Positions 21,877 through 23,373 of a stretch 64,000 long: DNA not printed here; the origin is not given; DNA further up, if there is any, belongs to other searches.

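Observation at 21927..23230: AT-richer insertion between recG and rsmD carrying an orphan COG1672-type AAA+ ATPase with its own promoter and direct repeats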

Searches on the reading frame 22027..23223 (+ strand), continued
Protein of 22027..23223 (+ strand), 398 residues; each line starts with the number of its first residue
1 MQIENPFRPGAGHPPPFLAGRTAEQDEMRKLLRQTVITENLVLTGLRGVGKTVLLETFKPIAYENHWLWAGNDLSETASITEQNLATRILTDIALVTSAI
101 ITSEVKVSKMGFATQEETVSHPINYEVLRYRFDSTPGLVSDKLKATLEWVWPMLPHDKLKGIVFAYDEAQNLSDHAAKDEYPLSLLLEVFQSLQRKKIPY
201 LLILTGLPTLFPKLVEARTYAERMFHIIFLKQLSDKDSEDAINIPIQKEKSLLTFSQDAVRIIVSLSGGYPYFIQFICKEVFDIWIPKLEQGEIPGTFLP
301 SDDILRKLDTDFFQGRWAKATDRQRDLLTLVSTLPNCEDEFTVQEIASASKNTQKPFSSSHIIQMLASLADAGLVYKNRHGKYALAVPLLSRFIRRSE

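Call 18: find_related_loci(query=A1, collection=genome_contigs, flank=6000)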
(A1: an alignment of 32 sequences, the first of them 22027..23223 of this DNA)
Query A1 (398 aa) in genome_contigs; peptide patterns used: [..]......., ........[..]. (x = any residue, [..] = any of these).
599 stretches matched a pattern (row limit reached: there are more); 553 encode a relative of the query (tblastn E <= 1e-3); the best 80 are kept; 80 distinct loci.
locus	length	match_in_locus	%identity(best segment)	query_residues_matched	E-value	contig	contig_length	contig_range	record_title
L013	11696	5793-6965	64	5-396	0e+0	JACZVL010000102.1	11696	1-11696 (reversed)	MAG: Proteobacteria bacterium isolate B18T1L10 B18T1L10_NODE8905, whole genome shotgun sequence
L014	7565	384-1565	64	2-396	5e-180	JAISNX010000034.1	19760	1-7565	MAG: Azoarcus sp. isolate Iy174_bin16 k119_401369, whole genome shotgun sequence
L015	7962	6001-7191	64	1-398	3e-179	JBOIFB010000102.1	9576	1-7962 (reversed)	MAG: Burkholderiales bacterium isolate SE1503_metabat2.bin.18 NODE_509_length_9576_cov_1.571489, whole genome shotgun se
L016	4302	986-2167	68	2-396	0e+0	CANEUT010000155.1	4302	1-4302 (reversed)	MAG: Rickettsiales bacterium isolate CE-Jul18-75 genome assembly, contig: CE-Jul18-75.fna-C155, whole genome shotgun seq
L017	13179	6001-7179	66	4-396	4e-175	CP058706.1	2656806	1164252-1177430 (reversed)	MAG: Coxiellaceae bacterium isolate SSA3 chromosome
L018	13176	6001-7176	67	5-396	1e-174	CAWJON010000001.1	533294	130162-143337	MAG: uncultured proteobacterium isolate MFD04434.bin.1.80 genome assembly, contig: contig_11232, whole genome shotgun se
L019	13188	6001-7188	62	2-398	3e-173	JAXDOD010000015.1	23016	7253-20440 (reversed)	MAG: Alphaproteobacteria bacterium isolate BP_680 scaffold_1376257, whole genome shotgun sequence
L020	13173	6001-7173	62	5-396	2e-169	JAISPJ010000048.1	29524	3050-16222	MAG: Azoarcus sp. isolate Jx357_bin15 k119_605191, whole genome shotgun sequence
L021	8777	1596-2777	62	2-396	3e-169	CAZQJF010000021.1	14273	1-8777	MAG TPA_asm: uncultured Streptomycetaceae bacterium isolate SRP136066_co1_153 genome assembly, contig: NODE_4870_length_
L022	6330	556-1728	62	5-396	3e-170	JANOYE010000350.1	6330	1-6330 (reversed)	MAG: Rhodoferax sp. isolate VAR_83_metabat_228 VAR_83_k141_3772433, whole genome shotgun sequence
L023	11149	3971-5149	62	3-396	2e-167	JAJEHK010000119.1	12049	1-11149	MAG: Alphaproteobacteria bacterium isolate p16x60bins.4 k141_754224, whole genome shotgun sequence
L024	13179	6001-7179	62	3-396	7e-167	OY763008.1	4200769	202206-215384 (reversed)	MAG: Alphaproteobacteria bacterium isolate c3f7fb18-987a-4481-a40f-6ef58412cdbb genome assembly, chromosome: 1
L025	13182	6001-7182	63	4-396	5e-166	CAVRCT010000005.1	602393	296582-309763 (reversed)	MAG: uncultured Gammaproteobacteria bacterium isolate MFD04780.bin.1.207 genome assembly, contig: contig_29088, whole ge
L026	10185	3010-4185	62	4-396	5e-165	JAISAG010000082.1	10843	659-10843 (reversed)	MAG: Burkholderiaceae bacterium isolate Gx481_bin133 k119_1988869, whole genome shotgun sequence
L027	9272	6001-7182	60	2-396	3e-164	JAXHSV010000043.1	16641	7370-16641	MAG: Planctomycetota bacterium isolate MAG07_tar_biofilm MAG07_43, whole genome shotgun sequence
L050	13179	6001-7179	59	4-398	3e-159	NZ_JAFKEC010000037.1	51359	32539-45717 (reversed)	Pseudomonas palmensis strain BBB001 NODE_37_length_51359_cov_13.7554, whole genome shotgun sequence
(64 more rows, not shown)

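Call 22: predict_structure(alignment_id=A1)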
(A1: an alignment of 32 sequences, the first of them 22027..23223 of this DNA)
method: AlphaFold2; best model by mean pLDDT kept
length: 398 residues; sequences in the alignment: 32
mean_pLDDT: 81.4   pTM: 0.73
mean pLDDT of the five models: 81.4, 78.9, 78.6, 77.3, 73.0
residues with pLDDT >= 90: 87; 70-90: 250; 50-70: 56; < 50: 5
segments of 3 or more residues with pLDDT < 50: 11-14
pLDDT, mean of each block of 10 residues (from residue 1): 72 49 76 80 68 76 89 64 88 85 67 63 87 93 94 87 86 72 87 89 81 69 71 82 81 87 88 83 87 77 87 85 93 89 93 90 91 82 84 87
secondary structure, 60 per line:
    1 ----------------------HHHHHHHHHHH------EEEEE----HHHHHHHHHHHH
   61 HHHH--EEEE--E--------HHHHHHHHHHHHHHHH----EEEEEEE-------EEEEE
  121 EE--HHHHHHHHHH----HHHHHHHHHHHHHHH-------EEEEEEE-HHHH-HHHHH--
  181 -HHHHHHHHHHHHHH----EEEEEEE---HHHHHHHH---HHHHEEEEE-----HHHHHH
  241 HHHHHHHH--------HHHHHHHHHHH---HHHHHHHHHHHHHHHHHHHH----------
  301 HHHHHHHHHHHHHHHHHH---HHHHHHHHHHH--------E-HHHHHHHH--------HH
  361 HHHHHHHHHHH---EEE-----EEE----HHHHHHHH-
elements in order: H23-33 E40-44 H49-64 E67-70 H82-97 E102-108 E116-122 H125-134 H139-153 E161-167 H169-172 H174-178 H182-195 E200-206 H210-217 H221-224 E225-229 H235-248 H257-267 H271-290 H301-318 H322-332 H343-350 H359-371 E375-377 E383-385 H390-397

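Call 25: search_protein_representatives(protein=window:22027-23223:+)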
Query: 398 residues. Proteins with E-value up to 0.001 (for the whole library): 2948; up to 1e-10: 922; up to 1e-30: 168. The best 150 are listed.
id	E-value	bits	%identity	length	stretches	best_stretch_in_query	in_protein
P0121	1.0e-139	482.3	57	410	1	4-396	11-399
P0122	7.5e-137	472.9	57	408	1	3-397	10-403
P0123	4.6e-124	430.8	53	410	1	4-397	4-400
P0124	4.6e-115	401.2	60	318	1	89-397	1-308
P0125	1.4e-109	383.2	46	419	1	4-397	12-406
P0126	5.4e-109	381.2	48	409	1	3-397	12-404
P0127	3.8e-108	378.5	49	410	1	5-396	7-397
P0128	4.4e-108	378.2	47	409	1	4-396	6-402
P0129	4.9e-108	378.1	49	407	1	5-397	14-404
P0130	1.6e-107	376.4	48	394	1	4-396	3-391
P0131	2.6e-102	359.2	50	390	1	15-397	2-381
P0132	4.0e-101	355.3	46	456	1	3-396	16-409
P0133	1.8e-95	336.8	55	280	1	5-278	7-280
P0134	7.4e-95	334.7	47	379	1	15-397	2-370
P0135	1.5e-94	333.7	46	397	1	4-396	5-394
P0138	3.1e-76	273.4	39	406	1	5-398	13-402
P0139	9.5e-72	258.7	36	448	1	3-396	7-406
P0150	3.5e-64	233.7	45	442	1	3-264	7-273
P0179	1.3e-47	179.2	32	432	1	3-396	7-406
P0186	9.2e-46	173.1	35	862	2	4-396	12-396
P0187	9.5e-46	173.1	31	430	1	2-396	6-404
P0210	1.7e-40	155.8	34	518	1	4-394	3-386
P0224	4.3e-39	151.2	29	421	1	3-394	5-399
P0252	1.5e-34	136.2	31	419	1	2-397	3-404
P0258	8.3e-34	133.8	30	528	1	4-394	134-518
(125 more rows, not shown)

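Call 27: fold_search(model_id=the predicted structure, library=pdb)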
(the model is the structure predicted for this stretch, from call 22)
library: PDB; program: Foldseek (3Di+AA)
matches with E <= 10: 1602; with E <= 0.001: 259
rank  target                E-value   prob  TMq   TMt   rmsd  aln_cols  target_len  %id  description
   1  2qen                  3.3e-11  1.00  0.49  0.54   8.0       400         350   15  The walker-type atpase paby2304 of pyrococcus abyssi (released 2008-07-01)
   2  2fna_A                1.9e-10  1.00  0.47  0.51   9.1       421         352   16  Crystal structure of an archaeal aaa+ atpase (sso1545) from sulfolobus solfataricus p2 at 2.00 A resolution (released 2006-02-07)
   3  2qby_A                3.7e-10  1.00  0.38  0.41  13.2       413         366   13  Crystal structure of a heterodimer of Cdc6/Orc1 initiators bound to origin DNA (from S. solfataricus) (released 2007-09-11)
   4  7tji_I                1.7e-09  1.00  0.38  0.40  14.3       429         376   15  S. cerevisiae ORC bound to 84 bp ARS1 DNA and Cdc6 (state 2) with flexible Orc6 N-terminal domain (released 2022-10-05)
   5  2v1u_A                2.4e-09  1.00  0.43  0.44  13.8       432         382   14  STRUCTURE OF THE AEROPYRUM PERNIX ORC1 PROTEIN IN COMPLEX WITH DNA (released 2007-09-18)
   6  7tjh_I                9.0e-09  1.00  0.34  0.35  15.7       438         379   15  S. cerevisiae ORC bound to 84 bp ARS1 DNA and Cdc6 (state 1) with flexible Orc6 N-terminal domain (released 2022-10-05)
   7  7tjj_A                1.3e-08  1.00  0.43  0.37  15.2       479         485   13  S. cerevisiae ORC bound to 84 bp ARS1 DNA and Cdc6 (state 1) with docked Orc6 N-terminal domain (released 2022-10-05)
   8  7tjj_I                1.6e-08  1.00  0.36  0.37  15.7       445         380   16  S. cerevisiae ORC bound to 84 bp ARS1 DNA and Cdc6 (state 1) with docked Orc6 N-terminal domain (released 2022-10-05)
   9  5zr1_A                1.9e-08  1.00  0.45  0.38  15.0       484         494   13  Saccharomyces Cerevisiae Origin Recognition Complex Bound to a 72-bp Origin DNA containing ACS and B1 element (released 2018-07-11)
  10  7mca_A                1.9e-08  1.00  0.42  0.35  14.8       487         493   12  Structure of the S. cerevisiae origin recognition complex bound to the replication initiator Cdc6 and the ARS1 origin  (released 2021-06-02)
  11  2qby_B                2.7e-08  1.00  0.39  0.41  14.9       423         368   15  Crystal structure of a heterodimer of Cdc6/Orc1 initiators bound to origin DNA (from S. solfataricus) (released 2007-09-11)
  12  1fnn_A                3.8e-08  1.00  0.42  0.44  13.9       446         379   13  CRYSTAL STRUCTURE OF CDC6P FROM PYROBACULUM AEROPHILUM (released 2000-10-04)
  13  8rwv_A                3.8e-08  1.00  0.40  0.41  15.2       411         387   13  Human OCCM DNA licensing intermediate (released 2025-02-05)
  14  9bcx_B                4.2e-08  1.00  0.43  0.38  15.3       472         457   12  Cryo-EM structure of the S. cerevisiae ORC-Cdc6-Mcm2-7-DNA complex with a fully closed Mcm2-Mcm5 DNA entry gate (released 2025-01-01)
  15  1w5s_B                1.0e-07  1.00  0.42  0.42  10.9       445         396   14  Structure of the Aeropyrum Pernix ORC2 protein (ADP form) (released 2004-10-05)
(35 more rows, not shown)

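Call 29: search_dna_similar(query=window:22027-23223:+, collection=plasmids, mode=protein, max_rows=25)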
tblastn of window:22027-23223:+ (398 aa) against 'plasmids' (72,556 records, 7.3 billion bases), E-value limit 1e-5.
Records with a match: 99; places in all: 112; records where one place covers at least 80% of the query: 88.
Best place of each record, by identity: <60% 99.
By first word of the organism name: Rhodococcus 24; Clavibacter 9; Arthrobacter 9; Sphingobium 8; Paenarthrobacter 6; Pseudarthrobacter 3; Cellulosimicrobium 2; Mycobacterium 2; Azospirillum 2; Gordonia 2; and 27 more.
By predicted mobility (MOB-suite, as given by PLSDB): non-mobilizable 45; mobilizable 29; conjugative 25.
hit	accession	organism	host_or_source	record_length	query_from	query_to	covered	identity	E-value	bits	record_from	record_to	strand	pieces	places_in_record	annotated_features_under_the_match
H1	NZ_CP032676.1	Rhodococcus rhodochrous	cell culture,soil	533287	1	396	99%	31.5%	4e-34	141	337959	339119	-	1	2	ATP-binding protein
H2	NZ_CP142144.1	Rhodococcus sp. PD04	mixed culture,Industrial wastewater ...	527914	1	396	99%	30.8%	1e-29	128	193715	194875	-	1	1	ATP-binding protein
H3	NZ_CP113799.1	Rhodococcus pyridinivorans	sediment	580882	1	396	99%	30.8%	1e-29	128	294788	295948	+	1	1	ATP-binding protein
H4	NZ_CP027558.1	Rhodococcus rhodochrous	mixed culture,sewage tank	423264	1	396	99%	30.3%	1e-33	140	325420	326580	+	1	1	ATP-binding protein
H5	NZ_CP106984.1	Rhodococcus aetherivorans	cell culture,soil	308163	1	396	99%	30.2%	2e-29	128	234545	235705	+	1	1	ATP-binding protein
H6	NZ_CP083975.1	Rhodococcus rhodochrous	compost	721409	1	396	99%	30.2%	2e-29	128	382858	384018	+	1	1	ATP-binding protein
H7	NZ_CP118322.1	Rhodococcus sp. DK176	pure culture,crude oil-contaminated soil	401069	5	396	98%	30.2%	1e-35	145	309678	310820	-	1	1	ATP-binding protein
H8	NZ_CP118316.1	Rhodococcus sp. DK180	pure culture,crude oil-contaminated soil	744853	5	396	98%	30.2%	1e-35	145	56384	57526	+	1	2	ATP-binding protein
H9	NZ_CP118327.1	Rhodococcus sp. DK17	pure culture,crude oil-contaminated soil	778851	5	396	98%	30.2%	1e-35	145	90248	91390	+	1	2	ATP-binding protein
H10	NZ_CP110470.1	Rhodococcus opacus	cell culture,Soil contaminated by oil ...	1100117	5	396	98%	29.9%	8e-34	140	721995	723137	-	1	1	record has no annotation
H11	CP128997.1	Rhodococcus opacus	sludge,sludge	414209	5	396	98%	29.8%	4e-33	138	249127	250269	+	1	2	AAA family ATPase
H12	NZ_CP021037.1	Clavibacter michiganensis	Medicago truncatula,cell culture,stem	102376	5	396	98%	29.6%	1e-34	143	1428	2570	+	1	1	ATP-binding protein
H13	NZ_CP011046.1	Clavibacter michiganensis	Medicago truncatula,cell culture,stem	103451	5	396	98%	29.6%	1e-34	143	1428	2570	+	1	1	ATP-binding protein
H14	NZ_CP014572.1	Arthrobacter sp. D5-1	cell culture,Soil cores containing ...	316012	5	396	98%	29.5%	7e-26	117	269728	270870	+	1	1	ATP-binding protein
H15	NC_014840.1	Pantoea sp. At-9b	-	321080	2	396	99%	29.2%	8e-30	129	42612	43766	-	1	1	ATP-binding protein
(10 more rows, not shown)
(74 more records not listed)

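Call 30: search_dna_similar(query=window:22027-23223:+, collection=phages, mode=protein, max_rows=15)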
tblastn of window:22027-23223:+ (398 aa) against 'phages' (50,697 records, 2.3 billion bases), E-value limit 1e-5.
Records with a match: 1; places in all: 1; records where one place covers at least 80% of the query: 1.
Best place of each record, by identity: <60% 1.
By first word of the organism name: Bacteriophage 1.
By host as written in the record: - 1.
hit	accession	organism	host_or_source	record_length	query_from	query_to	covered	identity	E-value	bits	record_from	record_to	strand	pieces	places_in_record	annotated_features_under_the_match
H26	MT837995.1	Bacteriophage sp.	human fecal samples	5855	3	395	99%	26.3%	5e-27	119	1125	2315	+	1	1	record has no annotation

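Call 32: get_annotated_region(hit=H12, flank=6000)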
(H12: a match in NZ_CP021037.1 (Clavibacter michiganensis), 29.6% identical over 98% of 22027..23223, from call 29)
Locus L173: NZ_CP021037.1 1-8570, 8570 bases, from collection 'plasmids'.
description: Clavibacter michiganensis subsp. insidiosus strain R1-3 plasmid pCI3, complete sequence
organism: Clavibacter michiganensis (NCBI taxid 33014)
taxonomy: Bacteria; Actinomycetota; Actinomycetes; Micrococcales; Microbacteriaceae; Clavibacter; Clavibacter michiganensis
host: -; source: Medicago truncatula,cell culture,stem; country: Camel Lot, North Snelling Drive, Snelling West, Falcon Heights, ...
typing (MOB-suite, as given by PLSDB): mobilizable; replicon rep_cluster_966; relaxase MOBF
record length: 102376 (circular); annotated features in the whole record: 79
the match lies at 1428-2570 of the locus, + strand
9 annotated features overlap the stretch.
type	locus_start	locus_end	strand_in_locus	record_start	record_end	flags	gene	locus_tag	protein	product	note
CDS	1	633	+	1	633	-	-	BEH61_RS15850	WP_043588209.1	AAA family ATPase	-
CDS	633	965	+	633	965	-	-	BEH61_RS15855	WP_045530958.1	hypothetical protein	-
CDS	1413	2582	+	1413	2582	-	-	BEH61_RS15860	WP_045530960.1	ATP-binding protein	-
CDS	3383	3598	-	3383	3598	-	-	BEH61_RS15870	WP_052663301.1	hypothetical protein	-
CDS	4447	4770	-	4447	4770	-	-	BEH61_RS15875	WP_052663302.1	hypothetical protein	-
CDS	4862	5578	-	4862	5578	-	-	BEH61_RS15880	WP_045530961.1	phenylalanine--tRNA ligase beta subunit-related protein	-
CDS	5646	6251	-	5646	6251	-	-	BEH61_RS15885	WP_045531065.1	XRE family transcriptional regulator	GO:0006355 - regulation of DNA-templated transcription [Evidence IEA]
CDS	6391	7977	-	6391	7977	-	-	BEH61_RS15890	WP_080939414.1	RICIN domain-containing protein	-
CDS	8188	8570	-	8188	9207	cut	-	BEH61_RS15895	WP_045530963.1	LacI family DNA-binding transcriptional regulator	GO:0006351 - DNA-templated transcription [Evidence IEA]; GO:0045892 - negative regulation of DNA-templated ...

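Call 33: get_annotated_region(hit=H1, flank=6000)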
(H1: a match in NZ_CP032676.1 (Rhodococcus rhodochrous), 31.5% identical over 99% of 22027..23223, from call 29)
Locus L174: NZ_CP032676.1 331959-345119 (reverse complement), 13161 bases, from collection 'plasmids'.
description: Rhodococcus rhodochrous strain ATCC BAA870 plasmid pNit, complete sequence
organism: Rhodococcus rhodochrous (NCBI taxid 1829)
taxonomy: Bacteria; Actinomycetota; Actinomycetes; Mycobacteriales; Nocardiaceae; Rhodococcus; Rhodococcus rhodochrous
host: -; source: cell culture,soil; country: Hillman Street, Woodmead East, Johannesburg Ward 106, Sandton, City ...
typing (MOB-suite, as given by PLSDB): non-mobilizable
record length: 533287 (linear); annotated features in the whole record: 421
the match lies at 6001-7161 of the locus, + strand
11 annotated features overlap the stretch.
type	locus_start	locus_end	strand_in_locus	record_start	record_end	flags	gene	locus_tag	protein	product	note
CDS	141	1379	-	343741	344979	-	-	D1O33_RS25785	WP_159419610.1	IS256 family transposase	-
CDS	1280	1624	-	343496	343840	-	-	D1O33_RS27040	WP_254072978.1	hypothetical protein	-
CDS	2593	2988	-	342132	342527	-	-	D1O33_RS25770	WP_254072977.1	excalibur calcium-binding domain-containing protein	-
CDS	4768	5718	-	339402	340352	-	-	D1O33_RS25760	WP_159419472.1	phosphatidylserine/phosphatidylglycerophosphate/ cardiolipin synthase family protein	-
CDS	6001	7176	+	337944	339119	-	-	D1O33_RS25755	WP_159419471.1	ATP-binding protein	-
CDS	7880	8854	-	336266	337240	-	-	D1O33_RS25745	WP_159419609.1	ERCC4 domain-containing protein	-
CDS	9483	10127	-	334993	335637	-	-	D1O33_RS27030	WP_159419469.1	HipA domain-containing protein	-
CDS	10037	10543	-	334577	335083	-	-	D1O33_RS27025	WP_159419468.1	hypothetical protein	-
CDS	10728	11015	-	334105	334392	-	-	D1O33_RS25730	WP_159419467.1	helix-turn-helix transcriptional regulator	-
CDS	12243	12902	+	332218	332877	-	-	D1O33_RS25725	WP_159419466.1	maleylpyruvate isomerase N-terminal domain-containing protein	-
CDS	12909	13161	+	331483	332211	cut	-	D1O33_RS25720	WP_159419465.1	SDR family oxidoreductase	-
